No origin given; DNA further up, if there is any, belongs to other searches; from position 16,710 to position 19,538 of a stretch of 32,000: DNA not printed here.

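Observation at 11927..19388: GRE island with two regulators, a thiazoline-carboxylate-hydrolase-like protein and a ProC-like reductase: possible cyclic imino-acid pathway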

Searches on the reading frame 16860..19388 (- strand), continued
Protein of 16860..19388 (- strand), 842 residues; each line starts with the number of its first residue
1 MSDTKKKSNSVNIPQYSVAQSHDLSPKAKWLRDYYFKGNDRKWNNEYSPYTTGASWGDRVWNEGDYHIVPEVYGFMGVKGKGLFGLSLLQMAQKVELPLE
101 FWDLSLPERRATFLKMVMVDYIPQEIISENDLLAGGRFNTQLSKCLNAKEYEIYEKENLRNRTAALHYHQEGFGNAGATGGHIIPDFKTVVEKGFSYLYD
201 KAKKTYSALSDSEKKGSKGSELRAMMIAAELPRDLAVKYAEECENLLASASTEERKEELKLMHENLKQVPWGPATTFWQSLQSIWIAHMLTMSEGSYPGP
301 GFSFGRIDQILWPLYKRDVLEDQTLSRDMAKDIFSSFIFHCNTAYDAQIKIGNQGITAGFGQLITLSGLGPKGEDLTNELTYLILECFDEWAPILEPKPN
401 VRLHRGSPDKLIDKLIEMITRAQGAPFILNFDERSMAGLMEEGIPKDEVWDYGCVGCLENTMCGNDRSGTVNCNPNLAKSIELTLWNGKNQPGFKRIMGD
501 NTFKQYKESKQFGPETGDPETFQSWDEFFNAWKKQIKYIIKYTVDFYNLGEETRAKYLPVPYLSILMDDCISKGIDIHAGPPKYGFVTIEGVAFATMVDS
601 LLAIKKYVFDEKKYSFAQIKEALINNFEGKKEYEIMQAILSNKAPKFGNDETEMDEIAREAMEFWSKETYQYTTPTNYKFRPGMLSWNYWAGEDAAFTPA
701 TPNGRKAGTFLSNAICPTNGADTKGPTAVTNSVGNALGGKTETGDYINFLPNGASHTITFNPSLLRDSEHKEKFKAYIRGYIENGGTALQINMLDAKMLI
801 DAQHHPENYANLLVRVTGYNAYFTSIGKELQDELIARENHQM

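Call 28: find_encoding_contigs(protein=P0001, flank=10000, max_places=2)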
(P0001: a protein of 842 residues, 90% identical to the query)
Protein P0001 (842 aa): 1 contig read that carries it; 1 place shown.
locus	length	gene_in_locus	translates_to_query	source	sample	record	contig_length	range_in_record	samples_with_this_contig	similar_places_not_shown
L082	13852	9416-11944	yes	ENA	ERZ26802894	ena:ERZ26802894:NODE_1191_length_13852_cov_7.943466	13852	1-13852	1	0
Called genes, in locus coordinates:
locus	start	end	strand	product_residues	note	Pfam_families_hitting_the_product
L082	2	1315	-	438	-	?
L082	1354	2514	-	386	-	-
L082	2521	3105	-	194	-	-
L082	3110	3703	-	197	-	-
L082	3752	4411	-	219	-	-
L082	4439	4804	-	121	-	PF00072:Response_reg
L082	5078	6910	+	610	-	PF00664:ABC_membrane, PF00005:ABC_tran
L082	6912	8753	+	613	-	PF00664:ABC_membrane, PF02463:SMC_N (faint), PF00005:ABC_tran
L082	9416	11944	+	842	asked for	PF02901:PFL-like, PF01228:Gly_radical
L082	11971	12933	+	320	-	PF13353:Fer4_12, PF00037:Fer4 (weak), PF13237:Fer4_10, PF12838:Fer4_7, PF13187:Fer4_9, PF00037:Fer4 (weak), PF04055:Radical_SAM, PF12837:Fer4_6 (weak), +5 more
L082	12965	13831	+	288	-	-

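Call 30: find_encoding_contigs(protein=P0004, flank=10000, max_places=2)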
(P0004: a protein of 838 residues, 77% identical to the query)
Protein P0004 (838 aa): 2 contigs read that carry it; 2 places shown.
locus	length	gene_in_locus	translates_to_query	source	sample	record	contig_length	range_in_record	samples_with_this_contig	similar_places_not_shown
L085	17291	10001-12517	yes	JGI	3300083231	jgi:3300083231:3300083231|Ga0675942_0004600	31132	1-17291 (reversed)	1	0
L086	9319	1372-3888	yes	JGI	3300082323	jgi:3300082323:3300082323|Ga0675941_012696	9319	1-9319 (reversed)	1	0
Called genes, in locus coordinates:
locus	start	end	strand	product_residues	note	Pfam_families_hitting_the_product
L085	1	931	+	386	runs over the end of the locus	PF13088:BNR_2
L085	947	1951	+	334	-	PF14607:GxDLY, PF13472:Lipase_GDSL_2, PF14606:Lipase_GDSL_3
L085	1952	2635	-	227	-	PF01841:Transglut_core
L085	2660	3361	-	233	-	-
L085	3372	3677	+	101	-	PF07883:Cupin_2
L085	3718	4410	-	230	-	-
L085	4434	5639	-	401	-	PF16656:Pur_ac_phosph_N, PF00149:Metallophos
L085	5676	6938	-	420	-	-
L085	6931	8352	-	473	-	PF00149:Metallophos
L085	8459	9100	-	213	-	-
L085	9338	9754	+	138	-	-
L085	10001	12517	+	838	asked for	PF02901:PFL-like, PF01228:Gly_radical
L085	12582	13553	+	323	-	PF13353:Fer4_12, PF04055:Radical_SAM, PF12797:Fer4_2 (faint), PF00037:Fer4 (weak), PF13237:Fer4_10 (weak), PF14697:Fer4_21 (weak), PF12838:Fer4_7, PF13187:Fer4_9, +2 more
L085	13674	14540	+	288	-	-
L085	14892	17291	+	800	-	?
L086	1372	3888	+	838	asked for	PF02901:PFL-like, PF01228:Gly_radical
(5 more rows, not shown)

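Call 47: search_protein_families(library=pfam, proteins=[L025:15214-15609:-, L035:3073-3996:-, L015:7739-8683:-, L039:271-1440:+, L006:13307-14359:+, L027:2753-4618:-, L008:4146-5531:+, L015:5380-6567:-, L022:8177-9709:+, L010:2530-3801:-], max_evalue=0.001)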
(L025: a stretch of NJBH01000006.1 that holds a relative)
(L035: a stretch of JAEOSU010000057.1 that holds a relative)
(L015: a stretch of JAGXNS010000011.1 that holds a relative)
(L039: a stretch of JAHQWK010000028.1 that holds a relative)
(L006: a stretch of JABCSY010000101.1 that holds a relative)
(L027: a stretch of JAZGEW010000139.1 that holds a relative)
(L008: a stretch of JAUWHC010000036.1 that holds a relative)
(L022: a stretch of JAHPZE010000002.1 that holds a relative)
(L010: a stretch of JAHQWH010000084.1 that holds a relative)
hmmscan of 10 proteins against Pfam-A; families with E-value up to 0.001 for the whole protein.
L025:15214-15609:- (131 aa): 1 family
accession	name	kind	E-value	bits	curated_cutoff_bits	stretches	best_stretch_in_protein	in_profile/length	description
PF04038.17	DHNA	-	1.6e-33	115.9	25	1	15-125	1-108/108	Dihydroneopterin aldolase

L035:3073-3996:- (307 aa): 3 families
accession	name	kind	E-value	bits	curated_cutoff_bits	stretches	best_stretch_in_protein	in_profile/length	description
PF00589.27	Phage_integrase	-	4e-41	141.1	27.1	1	115-287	2-169/172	Phage integrase family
PF02899.23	Phage_int_SAM_1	-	6.7e-12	46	22.3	1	10-88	1-80/83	Phage integrase, N-terminal SAM-like domain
PF13495.12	Phage_int_SAM_4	-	0.00062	20.6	27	0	15-85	7-76/85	Phage integrase, N-terminal SAM-like domain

L015:7739-8683:- (314 aa): 8 families
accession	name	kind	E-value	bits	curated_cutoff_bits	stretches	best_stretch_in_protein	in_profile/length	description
PF07992.20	Pyr_redox_2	-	1.7e-45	156.1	26.1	1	7-292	1-291/291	Pyridine nucleotide-disulphide oxidoreductase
PF13738.12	Pyr_redox_3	-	2.6e-15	56.9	30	1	84-276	104-305/305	Pyridine nucleotide-disulphide oxidoreductase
PF01266.30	DAO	-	9.9e-09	35.6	27.9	0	53-113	140-205/353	FAD dependent oxidoreductase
PF00890.30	FAD_binding_2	-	1.7e-07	31.2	20.4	0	8-40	1-33/414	FAD binding domain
PF00070.33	Pyr_redox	-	2.6e-07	31.5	22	1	146-217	2-79/82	Pyridine nucleotide-disulphide oxidoreductase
PF12831.13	FAD_oxidored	-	1.2e-05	25.3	27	1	8-42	1-35/416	FAD dependent oxidoreductase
PF01946.23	Thi4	-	0.00022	21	26.2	1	4-41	15-54/235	Thi4 family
PF01134.28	GIDA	-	0.00065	19.3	22.1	1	8-40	1-29/391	Glucose inhibited division protein A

L039:271-1440:+ (389 aa): 2 families
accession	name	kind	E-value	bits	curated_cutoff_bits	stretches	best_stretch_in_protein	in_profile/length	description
PF01979.26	Amidohydro_1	-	6.2e-39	134.6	25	1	56-385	2-345/345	Amidohydrolase family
PF07969.17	Amidohydro_3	-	2.1e-12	47.7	29.7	1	257-386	355-472/472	Amidohydrolase family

L006:13307-14359:+ (350 aa): 3 families
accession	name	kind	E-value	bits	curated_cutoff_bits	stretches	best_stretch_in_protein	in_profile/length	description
PF03060.21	NMO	-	5.3e-42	144.8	28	1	6-337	3-331/331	Nitronate monooxygenase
PF00478.31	IMPDH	-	3.8e-10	39.7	25.6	1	3-232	23-245/345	IMP dehydrogenase / GMP reductase domain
PF01070.24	FMN_dh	-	3.5e-08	33.3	24.9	1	152-227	232-306/350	FMN-dependent dehydrogenase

L027:2753-4618:- (621 aa): 3 families
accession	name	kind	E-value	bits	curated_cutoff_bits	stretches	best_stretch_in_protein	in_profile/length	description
PF02812.23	ELFV_dehydrog_N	-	2.2e-19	69.9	25.3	1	82-170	33-124/129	Glu/Leu/Phe/Val dehydrogenase, dimerisation domain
PF00571.33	CBS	-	8.3e-19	68.1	24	2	559-600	3-45/57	CBS domain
PF00208.27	ELFV_dehydrog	-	1.3e-17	64.8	23.4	1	222-439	24-208/241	Glutamate/Leucine/Phenylalanine/Valine dehydrogenase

L008:4146-5531:+ (461 aa): 2 families
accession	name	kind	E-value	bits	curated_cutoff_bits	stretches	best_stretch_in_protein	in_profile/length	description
PF13347.12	MFS_2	-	1.1e-46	159.7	27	1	14-446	2-425/427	MFS/sugar transport protein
PF07690.21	MFS_1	-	1e-10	41.5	33.4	1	173-353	149-313/347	Major Facilitator Superfamily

L015:5380-6567:- (395 aa): 5 families
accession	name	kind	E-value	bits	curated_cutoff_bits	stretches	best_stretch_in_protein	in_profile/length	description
PF22703.2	Cdc6_lid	-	1.9e-14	53.7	27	1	213-277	2-67/68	Cdc6 AAA+ ATPase-type lid domain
PF13401.12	AAA_22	-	6.7e-11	43.1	27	1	58-179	8-121/130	AAA domain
PF09079.17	Cdc6_C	-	1.8e-07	31.5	25.1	1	288-374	2-86/96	CDC6, C terminal winged helix domain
PF13191.12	AAA_16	-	2.5e-06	28.5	32.6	1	30-155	1-147/167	AAA ATPase domain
PF00931.28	NB-ARC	-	0.0007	19.4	23.5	0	54-185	19-140/248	NB-ARC domain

L022:8177-9709:+ (510 aa): 3 families
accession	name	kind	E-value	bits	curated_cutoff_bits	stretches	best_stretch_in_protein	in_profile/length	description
PF00884.28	Sulfatase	-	8.9e-49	166.8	25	1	6-395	2-301/301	Sulfatase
PF01663.27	Phosphodiest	-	5.2e-16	59.6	23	1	7-339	1-220/342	Type I phosphodiesterase / nucleotide pyrophosphatase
PF16347.10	SGSH_C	-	4e-10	40.5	29.3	1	355-486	12-140/154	N-sulphoglucosamine sulphohydrolase, C-terminal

L010:2530-3801:- (423 aa): 3 families
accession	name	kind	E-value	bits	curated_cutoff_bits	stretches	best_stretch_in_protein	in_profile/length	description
PF02803.24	Thiolase_C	-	1.4e-42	144.7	27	1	299-419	2-122/123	Thiolase, C-terminal domain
PF00108.29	Thiolase_N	-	3.8e-34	118.7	26.4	1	33-242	20-230/260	Thiolase, N-terminal domain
PF22691.2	Thiolase_C_1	-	0.00061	20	28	0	323-358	22-57/144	Thiolase C-terminal domain-like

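Call 48: search_protein_families(library=pfam, proteins=[L076:2470-4107:-, L046:5500-7002:-, L076:8662-9810:-, L051:7552-8388:-, L051:15321-16565:-, L059:2485-2814:-, L042:3451-4107:+, L035:5860-6333:+, L031:18390-19784:+, L030:20784-22073:-], max_evalue=0.001)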
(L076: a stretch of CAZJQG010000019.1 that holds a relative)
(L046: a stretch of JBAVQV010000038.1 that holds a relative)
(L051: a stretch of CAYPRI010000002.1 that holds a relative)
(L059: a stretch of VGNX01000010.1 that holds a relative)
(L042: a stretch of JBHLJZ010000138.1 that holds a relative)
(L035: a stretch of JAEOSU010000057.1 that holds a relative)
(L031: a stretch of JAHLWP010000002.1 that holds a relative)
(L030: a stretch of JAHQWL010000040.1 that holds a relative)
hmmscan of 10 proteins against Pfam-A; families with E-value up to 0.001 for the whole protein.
L076:2470-4107:- (545 aa): 4 families
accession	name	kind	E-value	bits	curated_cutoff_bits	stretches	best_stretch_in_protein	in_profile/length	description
PF01266.30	DAO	-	7.3e-50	170.9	27.9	1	14-335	1-316/353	FAD dependent oxidoreductase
PF16901.10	DAO_C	-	3e-26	92.2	31.4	1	392-513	1-125/126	C-terminal domain of alpha-glycerophosphate oxidase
PF12831.13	FAD_oxidored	-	1.2e-05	25.2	27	0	14-53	1-40/416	FAD dependent oxidoreductase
PF00890.30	FAD_binding_2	-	0.00082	19.1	20.4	0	14-55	1-42/414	FAD binding domain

L046:5500-7002:- (500 aa): 2 families
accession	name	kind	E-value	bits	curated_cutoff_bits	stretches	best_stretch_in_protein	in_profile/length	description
PF00370.27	FGGY_N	-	2.4e-82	276.6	28.8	1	6-253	1-245/245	FGGY family of carbohydrate kinases, N-terminal domain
PF02782.22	FGGY_C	-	2.3e-46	158.5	27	1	263-451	2-197/198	FGGY family of carbohydrate kinases, C-terminal domain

L076:8662-9810:- (382 aa): 2 families
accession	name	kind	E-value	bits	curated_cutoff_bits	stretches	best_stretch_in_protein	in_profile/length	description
PF01738.24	DLH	-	1.6e-06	28.3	21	1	73-182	1-125/217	Dienelactone hydrolase family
PF02129.25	Peptidase_S15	-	8.3e-06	26.1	23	1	73-346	5-260/262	X-Pro dipeptidyl-peptidase (S15 family)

L051:7552-8388:- (278 aa): 14 families
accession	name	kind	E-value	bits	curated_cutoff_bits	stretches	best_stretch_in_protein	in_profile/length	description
PF12146.15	Hydrolase_4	-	1.9e-78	263.5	27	1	26-261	2-239/239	Serine aminopeptidase, S33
PF00561.26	Abhydrolase_1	-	3.9e-25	89.4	25.8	1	30-137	2-103/245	alpha/beta hydrolase fold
PF12697.13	Abhydrolase_6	-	5.4e-16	60.3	26.3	1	31-262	1-211/217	Alpha/beta hydrolase family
PF05448.18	AXE1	-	1.8e-07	30.7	21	0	8-68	61-122/321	Acetyl xylan esterase (AXE1)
PF02129.25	Peptidase_S15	-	6.5e-07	29.7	23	1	13-240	2-248/262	X-Pro dipeptidyl-peptidase (S15 family)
PF07224.18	Chlorophyllase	-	1.7e-05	24.2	26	1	29-123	43-139/301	Chlorophyllase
PF01674.24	Lipase_2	-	2.7e-05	24.3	20.3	1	31-115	5-90/219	Lipase (class 2)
PF20434.5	BD-FAE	-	6.4e-05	23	26.8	0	38-123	23-112/215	BD-FAE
PF02230.22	Abhydrolase_2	-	0.00013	22.3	23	0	92-142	97-147/217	Phospholipase/Carboxylesterase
PF00326.27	Peptidase_S9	-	0.00015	21.8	22.6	0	213-277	144-210/213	Prolyl oligopeptidase family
PF20408.4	Abhydrolase_11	-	0.00019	21.6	27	0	28-132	2-106/193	Alpha/beta hydrolase domain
PF01764.32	Lipase_3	-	0.00029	21.2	22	1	88-119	51-82/140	Lipase (class 3)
PF02450.21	LCAT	-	0.00037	20.3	21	1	77-119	99-139/392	Lecithin:cholesterol acyltransferase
PF03583.20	LIP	-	0.0007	19.4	23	0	51-126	22-96/286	Secretory lipase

L051:15321-16565:- (414 aa): 8 families
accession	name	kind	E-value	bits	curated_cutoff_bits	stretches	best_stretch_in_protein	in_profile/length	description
PF13487.12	HD_5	-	1.4e-36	126.3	27.2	1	241-394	9-165/170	HD domain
PF01966.28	HD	-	1.4e-21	77.4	22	1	247-368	2-116/116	HD domain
PF13426.13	PAS_9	-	3.9e-11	43.6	27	1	110-209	2-103/103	PAS domain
PF00989.32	PAS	-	2.3e-10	40.9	22.6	1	99-190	1-94/113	PAS fold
PF08448.16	PAS_4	-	7.9e-08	32.9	23.1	1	107-212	3-110/110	PAS fold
PF13188.13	PAS_8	-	6.7e-07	29.4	21.8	1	99-141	1-40/65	PAS domain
PF08447.18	PAS_3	-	1.2e-05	25.9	25.6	1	122-199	2-83/89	PAS fold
PF08668.18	HDOD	-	9.2e-05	22.5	22.9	1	246-336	95-195/196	HDOD domain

L059:2485-2814:- (109 aa): 3 families
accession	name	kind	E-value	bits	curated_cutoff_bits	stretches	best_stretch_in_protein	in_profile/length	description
PF02627.25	CMD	-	8.9e-25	86.9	23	1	22-103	1-82/84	Carboxymuconolactone decarboxylase family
PF04636.18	PA26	-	0.00054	19.5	29.4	1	9-81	33-106/445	PA26 p53-induced protein (sestrin)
PF25296.1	Decapeptide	-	0.00087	19.6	45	0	68-98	5-35/74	Decapeptide repeat region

L042:3451-4107:+ (218 aa): 0 families

L035:5860-6333:+ (157 aa): 0 families

L031:18390-19784:+ (464 aa): 2 families
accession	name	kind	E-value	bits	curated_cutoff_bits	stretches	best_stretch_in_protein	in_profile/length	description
PF02769.27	AIRS_C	-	2.8e-12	47.5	23.1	1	251-403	1-155/156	AIR synthase related protein, C-terminal domain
PF00586.29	AIRS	-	8.5e-07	29.8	24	1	135-225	11-97/112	AIR synthase related protein, N-terminal domain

L030:20784-22073:- (429 aa): 1 family
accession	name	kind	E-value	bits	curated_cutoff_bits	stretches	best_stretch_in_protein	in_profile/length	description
PF22564.2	HAAS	-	1.6e-05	25.6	27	1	11-75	1-54/55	HAAS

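Call 53: search_protein_families(library=pfam, proteins=[L065:8539-9627:+, L068:14462-15082:+, L068:8182-8967:+, L068:7141-8124:+, L078:7197-8699:+, L078:14526-15845:-, L079:8495-9805:-, L079:14426-15379:-, L060:3575-4477:-, L073:9129-10118:-], max_evalue=0.001)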
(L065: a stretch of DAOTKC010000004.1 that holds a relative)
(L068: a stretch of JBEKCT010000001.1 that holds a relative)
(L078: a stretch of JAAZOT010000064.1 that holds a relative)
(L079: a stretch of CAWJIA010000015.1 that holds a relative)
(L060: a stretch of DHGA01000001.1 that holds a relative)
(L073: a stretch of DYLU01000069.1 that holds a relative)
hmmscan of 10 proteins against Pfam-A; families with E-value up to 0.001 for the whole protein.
L065:8539-9627:+ (362 aa): 3 families
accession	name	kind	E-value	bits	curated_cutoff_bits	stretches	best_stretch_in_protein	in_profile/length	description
PF06071.19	YchF-GTPase_C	-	9.4e-38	128.7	27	1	278-361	1-84/84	Protein of unknown function (DUF933)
PF01926.29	MMR_HSR1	-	3.3e-22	79.2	21.9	1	3-113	2-92/113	50S ribosome-binding GTPase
PF02421.24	FeoB_N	-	1.2e-08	35.1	27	1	3-47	3-47/156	Ferrous iron transport protein B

L068:14462-15082:+ (206 aa): 2 families
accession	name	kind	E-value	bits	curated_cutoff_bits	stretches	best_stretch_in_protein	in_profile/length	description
PF01476.26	LysM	-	4.6e-19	68.5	20.9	2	51-93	1-43/43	LysM domain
PF23473.1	LysM3_LYK4_5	-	0.00066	20.2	29.3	0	50-77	4-31/48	LYK4/5 LysM3 domain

L068:8182-8967:+ (261 aa): 1 family
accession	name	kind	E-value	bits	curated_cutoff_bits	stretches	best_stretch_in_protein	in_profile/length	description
PF03372.29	Exo_endo_phos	-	2e-31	109.9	24.5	1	11-252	1-225/225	Endonuclease/Exonuclease/phosphatase family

L068:7141-8124:+ (327 aa): 3 families
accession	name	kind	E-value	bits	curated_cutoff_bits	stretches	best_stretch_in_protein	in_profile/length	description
PF10503.15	Esterase_PHB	-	3.8e-08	33.3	23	1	49-176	3-130/219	Esterase PHB depolymerase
PF20434.5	BD-FAE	-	5.8e-06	26.4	26.8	0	134-162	80-108/215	BD-FAE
PF02230.22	Abhydrolase_2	-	8.8e-06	26.1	23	1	126-207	89-173/217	Phospholipase/Carboxylesterase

L078:7197-8699:+ (500 aa): 2 families
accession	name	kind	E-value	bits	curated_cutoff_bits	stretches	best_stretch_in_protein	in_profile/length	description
PF04055.27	Radical_SAM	-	6.9e-21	75.6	29.5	1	122-264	2-151/166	Radical SAM superfamily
PF13353.11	Fer4_12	-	8.2e-07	29.8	22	1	125-212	13-101/137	4Fe-4S single cluster domain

L078:14526-15845:- (439 aa): 1 family
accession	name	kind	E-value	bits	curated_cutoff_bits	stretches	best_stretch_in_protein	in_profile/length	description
PF02667.20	SCFA_trans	-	7.6e-145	483.8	27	1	2-434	14-450/453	Short chain fatty acid transporter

L079:8495-9805:- (436 aa): 2 families
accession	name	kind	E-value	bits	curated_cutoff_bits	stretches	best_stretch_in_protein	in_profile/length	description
PF04055.27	Radical_SAM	-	1.3e-24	87.7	29.5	1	137-305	1-166/166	Radical SAM superfamily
PF00919.26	UPF0004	-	2.2e-22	79.4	27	1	7-92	2-89/98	Uncharacterized protein family UPF0004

L079:14426-15379:- (317 aa): 4 families
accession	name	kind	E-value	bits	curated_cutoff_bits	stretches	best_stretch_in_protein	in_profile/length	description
PF00561.26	Abhydrolase_1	-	1.8e-26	93.8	25.8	2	66-175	2-109/245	alpha/beta hydrolase fold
PF12146.15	Hydrolase_4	-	8e-22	78.1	27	1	67-298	7-237/239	Serine aminopeptidase, S33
PF12697.13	Abhydrolase_6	-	5.1e-16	60.4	26.3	1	67-276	1-187/217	Alpha/beta hydrolase family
PF03096.20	Ndr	-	6.1e-06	25.6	23.3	1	113-168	81-136/283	Ndr family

L060:3575-4477:- (300 aa): 1 family
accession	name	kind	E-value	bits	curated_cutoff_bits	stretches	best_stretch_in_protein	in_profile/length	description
PF01553.26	Acyltransferase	-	2.8e-15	56.7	23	1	76-225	3-123/132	Acyltransferase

L073:9129-10118:- (329 aa): 3 families
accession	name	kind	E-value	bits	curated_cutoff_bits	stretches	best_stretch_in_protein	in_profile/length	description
PF15899.11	BNR_6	-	2.1e-06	27.7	27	0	50-63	1-14/14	BNR-Asp box repeat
PF02012.26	BNR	-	4e-05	23.4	27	0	51-61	1-11/12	BNR/Asp-box repeat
PF15902.12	Sortilin-Vps10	-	0.00098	18.4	33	0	48-91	45-84/446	Sortilin, neurotensin receptor 3,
